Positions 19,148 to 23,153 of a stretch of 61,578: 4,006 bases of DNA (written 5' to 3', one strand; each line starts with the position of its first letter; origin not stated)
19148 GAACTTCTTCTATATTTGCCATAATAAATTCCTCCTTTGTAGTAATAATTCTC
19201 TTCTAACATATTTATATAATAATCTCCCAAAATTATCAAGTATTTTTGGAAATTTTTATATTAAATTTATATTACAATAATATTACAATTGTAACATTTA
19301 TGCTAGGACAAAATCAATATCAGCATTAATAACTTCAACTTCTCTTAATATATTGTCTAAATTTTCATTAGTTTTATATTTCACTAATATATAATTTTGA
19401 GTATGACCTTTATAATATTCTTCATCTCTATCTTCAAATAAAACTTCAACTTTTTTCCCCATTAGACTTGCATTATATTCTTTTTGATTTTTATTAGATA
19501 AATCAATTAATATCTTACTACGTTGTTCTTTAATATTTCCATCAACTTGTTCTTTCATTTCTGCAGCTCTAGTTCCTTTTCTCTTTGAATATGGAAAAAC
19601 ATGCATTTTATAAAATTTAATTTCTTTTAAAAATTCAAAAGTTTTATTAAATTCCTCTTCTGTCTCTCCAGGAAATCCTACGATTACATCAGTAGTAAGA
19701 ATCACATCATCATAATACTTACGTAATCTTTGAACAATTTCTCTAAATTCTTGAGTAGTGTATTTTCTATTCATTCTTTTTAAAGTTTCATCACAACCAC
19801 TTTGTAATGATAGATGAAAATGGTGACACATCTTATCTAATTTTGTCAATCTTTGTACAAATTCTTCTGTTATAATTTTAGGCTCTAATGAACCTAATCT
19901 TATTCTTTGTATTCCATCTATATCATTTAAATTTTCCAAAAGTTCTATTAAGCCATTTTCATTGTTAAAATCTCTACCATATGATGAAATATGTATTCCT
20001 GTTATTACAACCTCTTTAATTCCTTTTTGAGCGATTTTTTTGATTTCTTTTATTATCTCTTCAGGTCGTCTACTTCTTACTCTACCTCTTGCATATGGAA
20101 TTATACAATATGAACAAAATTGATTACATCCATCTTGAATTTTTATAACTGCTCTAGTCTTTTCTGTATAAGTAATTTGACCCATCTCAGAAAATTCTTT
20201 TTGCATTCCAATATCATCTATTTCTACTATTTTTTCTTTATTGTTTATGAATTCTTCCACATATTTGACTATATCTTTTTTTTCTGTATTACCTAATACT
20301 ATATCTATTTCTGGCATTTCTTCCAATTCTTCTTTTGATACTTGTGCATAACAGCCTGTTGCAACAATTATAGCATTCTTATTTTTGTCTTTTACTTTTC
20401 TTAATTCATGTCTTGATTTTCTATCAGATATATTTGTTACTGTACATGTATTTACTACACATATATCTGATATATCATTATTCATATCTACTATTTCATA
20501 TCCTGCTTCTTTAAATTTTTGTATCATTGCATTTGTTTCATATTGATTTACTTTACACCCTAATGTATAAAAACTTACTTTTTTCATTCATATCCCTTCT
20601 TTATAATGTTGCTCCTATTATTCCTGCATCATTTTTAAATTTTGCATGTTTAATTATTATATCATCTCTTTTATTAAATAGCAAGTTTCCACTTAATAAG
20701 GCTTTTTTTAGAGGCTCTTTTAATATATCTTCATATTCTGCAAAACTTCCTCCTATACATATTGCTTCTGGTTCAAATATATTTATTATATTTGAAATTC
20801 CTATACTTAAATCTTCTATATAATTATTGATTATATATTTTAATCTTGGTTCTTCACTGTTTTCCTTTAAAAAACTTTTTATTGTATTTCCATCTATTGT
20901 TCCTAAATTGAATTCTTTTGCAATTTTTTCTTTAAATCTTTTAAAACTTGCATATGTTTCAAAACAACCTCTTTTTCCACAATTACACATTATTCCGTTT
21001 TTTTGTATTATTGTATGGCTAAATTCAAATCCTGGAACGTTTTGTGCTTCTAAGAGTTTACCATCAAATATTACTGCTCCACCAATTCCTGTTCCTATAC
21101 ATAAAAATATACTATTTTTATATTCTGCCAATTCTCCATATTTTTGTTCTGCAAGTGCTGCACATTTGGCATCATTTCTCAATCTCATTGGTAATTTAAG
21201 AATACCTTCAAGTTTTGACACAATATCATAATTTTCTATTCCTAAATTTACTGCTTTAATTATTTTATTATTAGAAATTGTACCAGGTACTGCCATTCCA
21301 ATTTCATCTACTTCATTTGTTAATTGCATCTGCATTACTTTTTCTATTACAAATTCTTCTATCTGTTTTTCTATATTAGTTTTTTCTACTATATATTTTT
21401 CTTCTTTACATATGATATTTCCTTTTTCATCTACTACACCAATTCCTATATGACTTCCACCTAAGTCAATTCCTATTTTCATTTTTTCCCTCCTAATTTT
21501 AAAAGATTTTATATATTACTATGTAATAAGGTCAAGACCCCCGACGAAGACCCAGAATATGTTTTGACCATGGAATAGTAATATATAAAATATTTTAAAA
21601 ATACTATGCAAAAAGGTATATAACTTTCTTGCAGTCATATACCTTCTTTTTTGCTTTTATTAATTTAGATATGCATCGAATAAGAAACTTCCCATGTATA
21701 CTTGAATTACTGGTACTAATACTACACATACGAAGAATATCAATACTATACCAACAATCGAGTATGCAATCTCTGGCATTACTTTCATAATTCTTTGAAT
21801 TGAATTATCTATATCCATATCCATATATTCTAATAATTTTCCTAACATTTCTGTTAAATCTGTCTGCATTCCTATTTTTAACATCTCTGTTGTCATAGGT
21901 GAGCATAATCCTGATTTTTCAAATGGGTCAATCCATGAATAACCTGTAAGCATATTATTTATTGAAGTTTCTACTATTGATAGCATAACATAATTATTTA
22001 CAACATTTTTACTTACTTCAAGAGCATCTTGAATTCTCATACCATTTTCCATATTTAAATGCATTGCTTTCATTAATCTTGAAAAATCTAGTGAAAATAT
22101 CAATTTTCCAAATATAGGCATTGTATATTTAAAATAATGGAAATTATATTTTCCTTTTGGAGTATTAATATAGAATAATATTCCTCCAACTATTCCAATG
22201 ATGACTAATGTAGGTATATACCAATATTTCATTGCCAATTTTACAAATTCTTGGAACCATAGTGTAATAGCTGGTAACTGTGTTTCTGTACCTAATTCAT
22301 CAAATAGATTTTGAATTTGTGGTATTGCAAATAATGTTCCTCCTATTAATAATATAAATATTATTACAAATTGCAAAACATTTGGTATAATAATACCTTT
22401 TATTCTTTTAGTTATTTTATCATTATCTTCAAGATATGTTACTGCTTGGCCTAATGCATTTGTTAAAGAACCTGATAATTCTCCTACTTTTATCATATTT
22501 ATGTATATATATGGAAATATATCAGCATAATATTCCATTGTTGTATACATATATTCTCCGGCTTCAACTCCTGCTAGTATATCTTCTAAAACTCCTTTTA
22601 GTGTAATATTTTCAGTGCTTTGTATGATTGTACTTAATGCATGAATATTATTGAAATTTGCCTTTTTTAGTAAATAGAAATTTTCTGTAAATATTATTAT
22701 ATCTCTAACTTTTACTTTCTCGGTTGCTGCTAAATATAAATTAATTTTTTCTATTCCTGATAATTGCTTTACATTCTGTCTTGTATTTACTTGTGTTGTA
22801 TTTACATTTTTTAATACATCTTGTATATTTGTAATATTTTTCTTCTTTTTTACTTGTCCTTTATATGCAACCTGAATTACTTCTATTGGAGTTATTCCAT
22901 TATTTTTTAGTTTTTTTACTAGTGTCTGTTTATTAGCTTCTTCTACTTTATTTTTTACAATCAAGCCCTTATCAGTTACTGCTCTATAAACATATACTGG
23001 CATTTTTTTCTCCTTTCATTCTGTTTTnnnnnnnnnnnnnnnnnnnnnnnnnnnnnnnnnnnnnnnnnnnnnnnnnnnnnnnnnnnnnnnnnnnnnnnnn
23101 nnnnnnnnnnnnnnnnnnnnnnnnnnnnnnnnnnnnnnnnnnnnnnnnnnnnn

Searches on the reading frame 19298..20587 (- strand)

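Call 57: search_protein_families(library=pfam, proteins=[window:19298-20587:-], max_evalue=0.00001)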
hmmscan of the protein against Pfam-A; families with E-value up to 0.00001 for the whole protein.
window:19298-20587:- (429 aa): 2 families
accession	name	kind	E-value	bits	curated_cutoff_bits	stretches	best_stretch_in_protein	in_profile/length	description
PF04055.27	Radical_SAM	-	1.4e-32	113.6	29.5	1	148-320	1-166/166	Radical SAM superfamily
PF00919.26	UPF0004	-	4.2e-27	94.5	27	1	3-99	1-98/98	Uncharacterized protein family UPF0004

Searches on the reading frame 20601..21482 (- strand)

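Call 57: search_protein_families(library=pfam, proteins=[window:20601-21482:-], max_evalue=0.00001)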
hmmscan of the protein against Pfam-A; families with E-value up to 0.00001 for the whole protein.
window:20601-21482:- (293 aa): 1 family
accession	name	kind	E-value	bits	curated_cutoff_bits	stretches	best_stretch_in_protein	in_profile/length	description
PF00480.26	ROK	-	2.1e-56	192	22.9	1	3-292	2-288/294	ROK family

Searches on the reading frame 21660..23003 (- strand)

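Call 57: search_protein_families(library=pfam, proteins=[window:21660-23003:-], max_evalue=0.00001)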
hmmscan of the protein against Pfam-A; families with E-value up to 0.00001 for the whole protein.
window:21660-23003:- (447 aa): 1 family
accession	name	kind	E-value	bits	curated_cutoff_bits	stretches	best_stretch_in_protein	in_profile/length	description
PF00482.28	T2SSF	-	2.9e-25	89.1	25.2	2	105-228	1-125/125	Type II secretion system (T2SS), protein F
